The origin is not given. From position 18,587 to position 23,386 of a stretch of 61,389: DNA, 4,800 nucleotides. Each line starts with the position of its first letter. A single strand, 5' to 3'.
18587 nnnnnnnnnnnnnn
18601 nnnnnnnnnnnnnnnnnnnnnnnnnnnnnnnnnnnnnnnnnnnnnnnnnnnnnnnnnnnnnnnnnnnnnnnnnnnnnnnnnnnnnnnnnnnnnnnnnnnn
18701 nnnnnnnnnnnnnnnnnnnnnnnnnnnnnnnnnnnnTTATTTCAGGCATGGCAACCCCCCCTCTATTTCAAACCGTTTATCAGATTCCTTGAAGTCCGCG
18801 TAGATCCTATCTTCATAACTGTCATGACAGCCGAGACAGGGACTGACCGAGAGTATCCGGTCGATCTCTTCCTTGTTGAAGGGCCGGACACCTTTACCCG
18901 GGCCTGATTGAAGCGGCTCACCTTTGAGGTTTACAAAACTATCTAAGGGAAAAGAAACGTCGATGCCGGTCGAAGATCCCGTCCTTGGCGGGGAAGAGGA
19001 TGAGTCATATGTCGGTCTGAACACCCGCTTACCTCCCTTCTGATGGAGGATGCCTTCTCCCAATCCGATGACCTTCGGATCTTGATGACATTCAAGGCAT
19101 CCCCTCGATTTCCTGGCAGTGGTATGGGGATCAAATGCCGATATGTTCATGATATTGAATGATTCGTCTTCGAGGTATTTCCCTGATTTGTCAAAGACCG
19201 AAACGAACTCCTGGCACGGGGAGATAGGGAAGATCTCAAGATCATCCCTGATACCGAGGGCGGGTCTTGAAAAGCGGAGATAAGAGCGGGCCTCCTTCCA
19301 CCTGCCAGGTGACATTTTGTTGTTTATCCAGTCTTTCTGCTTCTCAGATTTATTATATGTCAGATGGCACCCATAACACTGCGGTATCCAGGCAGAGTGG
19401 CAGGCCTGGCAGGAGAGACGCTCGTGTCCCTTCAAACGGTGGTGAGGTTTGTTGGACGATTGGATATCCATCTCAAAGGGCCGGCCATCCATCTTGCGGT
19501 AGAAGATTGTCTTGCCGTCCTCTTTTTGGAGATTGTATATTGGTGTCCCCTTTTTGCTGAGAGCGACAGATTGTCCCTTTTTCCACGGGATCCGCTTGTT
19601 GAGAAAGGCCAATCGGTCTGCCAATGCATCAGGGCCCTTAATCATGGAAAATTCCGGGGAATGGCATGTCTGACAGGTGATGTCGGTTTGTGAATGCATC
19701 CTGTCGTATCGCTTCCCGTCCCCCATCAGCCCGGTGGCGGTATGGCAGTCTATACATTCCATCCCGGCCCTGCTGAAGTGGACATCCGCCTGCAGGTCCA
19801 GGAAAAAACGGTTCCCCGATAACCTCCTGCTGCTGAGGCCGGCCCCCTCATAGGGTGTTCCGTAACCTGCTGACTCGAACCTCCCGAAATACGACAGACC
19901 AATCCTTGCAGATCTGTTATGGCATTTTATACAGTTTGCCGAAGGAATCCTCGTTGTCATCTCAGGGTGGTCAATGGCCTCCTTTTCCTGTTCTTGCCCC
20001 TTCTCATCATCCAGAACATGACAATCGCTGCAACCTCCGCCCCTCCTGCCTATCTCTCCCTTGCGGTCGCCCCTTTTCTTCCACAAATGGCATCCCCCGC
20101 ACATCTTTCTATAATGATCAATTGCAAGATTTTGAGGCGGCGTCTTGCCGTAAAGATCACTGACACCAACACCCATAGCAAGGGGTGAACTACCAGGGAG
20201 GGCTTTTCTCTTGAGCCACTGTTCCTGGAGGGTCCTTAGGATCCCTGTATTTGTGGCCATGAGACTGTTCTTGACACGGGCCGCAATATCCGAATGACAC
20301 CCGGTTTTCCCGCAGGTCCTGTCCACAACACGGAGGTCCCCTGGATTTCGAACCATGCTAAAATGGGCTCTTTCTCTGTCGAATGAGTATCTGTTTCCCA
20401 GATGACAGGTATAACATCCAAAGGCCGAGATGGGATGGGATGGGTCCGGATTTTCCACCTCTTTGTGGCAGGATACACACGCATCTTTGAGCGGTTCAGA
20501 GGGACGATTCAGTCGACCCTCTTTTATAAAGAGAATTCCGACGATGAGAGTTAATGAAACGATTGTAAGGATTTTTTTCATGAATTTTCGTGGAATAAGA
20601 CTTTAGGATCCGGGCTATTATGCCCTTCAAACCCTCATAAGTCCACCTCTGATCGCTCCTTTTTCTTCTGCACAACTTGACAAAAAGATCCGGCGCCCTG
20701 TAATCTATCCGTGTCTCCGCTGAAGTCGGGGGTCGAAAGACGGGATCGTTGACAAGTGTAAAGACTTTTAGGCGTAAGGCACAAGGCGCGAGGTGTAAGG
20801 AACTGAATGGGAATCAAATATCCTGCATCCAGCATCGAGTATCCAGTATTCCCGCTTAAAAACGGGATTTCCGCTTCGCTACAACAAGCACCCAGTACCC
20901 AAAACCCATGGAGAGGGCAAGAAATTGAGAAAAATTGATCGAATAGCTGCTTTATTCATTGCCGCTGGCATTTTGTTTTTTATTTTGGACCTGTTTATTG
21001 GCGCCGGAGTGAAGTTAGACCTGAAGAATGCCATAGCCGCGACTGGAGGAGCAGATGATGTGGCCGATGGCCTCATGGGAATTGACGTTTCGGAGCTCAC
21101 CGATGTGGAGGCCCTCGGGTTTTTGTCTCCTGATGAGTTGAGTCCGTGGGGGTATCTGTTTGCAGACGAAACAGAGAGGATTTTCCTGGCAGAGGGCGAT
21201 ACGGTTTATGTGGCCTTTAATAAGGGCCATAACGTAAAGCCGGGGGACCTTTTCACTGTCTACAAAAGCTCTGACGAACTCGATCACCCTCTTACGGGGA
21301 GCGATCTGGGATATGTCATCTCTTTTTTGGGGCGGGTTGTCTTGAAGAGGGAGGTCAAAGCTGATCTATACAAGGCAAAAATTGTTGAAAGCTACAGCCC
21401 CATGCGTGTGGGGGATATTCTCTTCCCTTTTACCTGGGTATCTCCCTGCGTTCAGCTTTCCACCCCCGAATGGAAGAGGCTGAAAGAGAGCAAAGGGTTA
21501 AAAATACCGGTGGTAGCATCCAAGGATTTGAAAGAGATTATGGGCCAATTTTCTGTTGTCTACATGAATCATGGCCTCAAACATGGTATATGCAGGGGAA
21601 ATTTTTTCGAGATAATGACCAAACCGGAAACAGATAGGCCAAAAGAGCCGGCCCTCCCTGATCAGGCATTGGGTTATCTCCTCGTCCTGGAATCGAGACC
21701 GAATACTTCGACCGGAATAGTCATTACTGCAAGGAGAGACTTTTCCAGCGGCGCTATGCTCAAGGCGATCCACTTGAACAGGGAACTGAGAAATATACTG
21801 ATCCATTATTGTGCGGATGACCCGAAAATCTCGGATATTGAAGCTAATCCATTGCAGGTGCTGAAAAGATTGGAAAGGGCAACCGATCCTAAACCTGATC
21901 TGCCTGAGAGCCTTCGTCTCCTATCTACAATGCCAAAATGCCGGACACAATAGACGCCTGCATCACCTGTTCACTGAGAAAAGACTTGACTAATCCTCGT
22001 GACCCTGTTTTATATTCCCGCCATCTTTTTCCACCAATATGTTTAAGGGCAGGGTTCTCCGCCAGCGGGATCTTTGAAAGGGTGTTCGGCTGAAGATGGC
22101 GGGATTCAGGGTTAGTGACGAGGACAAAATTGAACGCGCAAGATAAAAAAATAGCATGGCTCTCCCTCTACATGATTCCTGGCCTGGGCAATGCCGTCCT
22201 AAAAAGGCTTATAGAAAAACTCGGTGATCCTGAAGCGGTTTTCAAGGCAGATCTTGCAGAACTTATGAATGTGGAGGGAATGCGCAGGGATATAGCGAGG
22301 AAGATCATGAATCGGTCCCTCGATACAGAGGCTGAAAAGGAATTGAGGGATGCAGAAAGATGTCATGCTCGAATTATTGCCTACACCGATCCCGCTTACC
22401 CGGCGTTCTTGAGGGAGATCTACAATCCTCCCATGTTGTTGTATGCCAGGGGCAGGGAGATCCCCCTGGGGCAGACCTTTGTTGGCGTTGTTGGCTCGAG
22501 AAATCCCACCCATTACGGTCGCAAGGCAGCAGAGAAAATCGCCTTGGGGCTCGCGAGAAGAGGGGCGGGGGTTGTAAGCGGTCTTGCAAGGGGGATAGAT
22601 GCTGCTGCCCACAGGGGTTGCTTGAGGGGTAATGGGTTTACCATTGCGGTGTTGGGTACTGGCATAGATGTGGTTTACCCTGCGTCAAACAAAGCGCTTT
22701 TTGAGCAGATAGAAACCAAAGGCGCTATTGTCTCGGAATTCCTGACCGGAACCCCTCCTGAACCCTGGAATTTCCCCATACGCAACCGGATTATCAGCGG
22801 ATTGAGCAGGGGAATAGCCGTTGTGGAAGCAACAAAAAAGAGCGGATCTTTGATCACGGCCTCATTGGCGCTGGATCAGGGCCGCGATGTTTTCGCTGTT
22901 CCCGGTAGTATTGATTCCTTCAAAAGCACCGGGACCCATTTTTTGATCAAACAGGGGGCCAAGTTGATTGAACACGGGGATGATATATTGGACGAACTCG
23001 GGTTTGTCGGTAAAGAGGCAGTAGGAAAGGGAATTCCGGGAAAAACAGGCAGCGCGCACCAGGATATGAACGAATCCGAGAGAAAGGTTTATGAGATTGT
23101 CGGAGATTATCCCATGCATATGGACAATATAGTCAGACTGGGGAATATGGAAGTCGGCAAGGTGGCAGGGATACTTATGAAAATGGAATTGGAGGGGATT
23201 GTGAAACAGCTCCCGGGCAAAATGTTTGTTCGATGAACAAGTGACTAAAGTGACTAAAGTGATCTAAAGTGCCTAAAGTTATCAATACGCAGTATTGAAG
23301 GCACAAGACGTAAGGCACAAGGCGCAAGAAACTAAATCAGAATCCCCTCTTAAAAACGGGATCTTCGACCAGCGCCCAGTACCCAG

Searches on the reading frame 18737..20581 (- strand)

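Call 67: search_protein_families(library=pfam, proteins=[window:18737-20581:-], max_evalue=0.001)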
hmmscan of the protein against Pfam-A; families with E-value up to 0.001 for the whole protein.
window:18737-20581:- (614 aa): 5 families
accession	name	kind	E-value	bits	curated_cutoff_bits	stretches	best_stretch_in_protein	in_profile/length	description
PF14522.11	Cytochrome_C7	-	1.3e-09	38.2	24.8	1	264-311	4-52/67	Cytochrome c7 and related cytochrome c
PF02085.21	Cytochrom_CIII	-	7.8e-08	33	22.9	0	156-225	28-86/101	Class III cytochrome C family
PF14537.11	Cytochrom_c3_2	-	1.4e-07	32.3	25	0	160-223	8-66/79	Cytochrome c3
PF22113.1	Mtrc-MtrF_II-IV_dom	-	5.9e-06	26.4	30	0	275-311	8-39/176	Outer membrane cytochrome MtrC/MtrF-like, domains II/IV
PF09699.15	Paired_CXXCH_1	-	0.00055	20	20.6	0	181-224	6-39/41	Doubled CXXCH motif (Paired_CXXCH_1)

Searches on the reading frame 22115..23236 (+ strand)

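Call 67: search_protein_families(library=pfam, proteins=[window:22115-23236:+], max_evalue=0.001)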
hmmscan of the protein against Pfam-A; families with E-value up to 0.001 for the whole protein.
window:22115-23236:+ (373 aa): 4 families
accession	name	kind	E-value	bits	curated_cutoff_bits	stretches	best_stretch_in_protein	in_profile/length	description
PF02481.21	DNA_processg_A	-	3.9e-76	255.4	29.6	1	81-286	3-211/212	DNA recombination-mediator protein A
PF17782.7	DprA_WH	-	1.1e-10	41.9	22.9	1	319-369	11-61/61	DprA winged helix domain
PF18306.6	LDcluster4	-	5.5e-06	26.5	26.3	1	121-182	2-64/151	SLOG cluster4 family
PF14520.12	HHH_5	-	1.4e-05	25.9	27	1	20-65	6-52/57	Helix-hairpin-helix domain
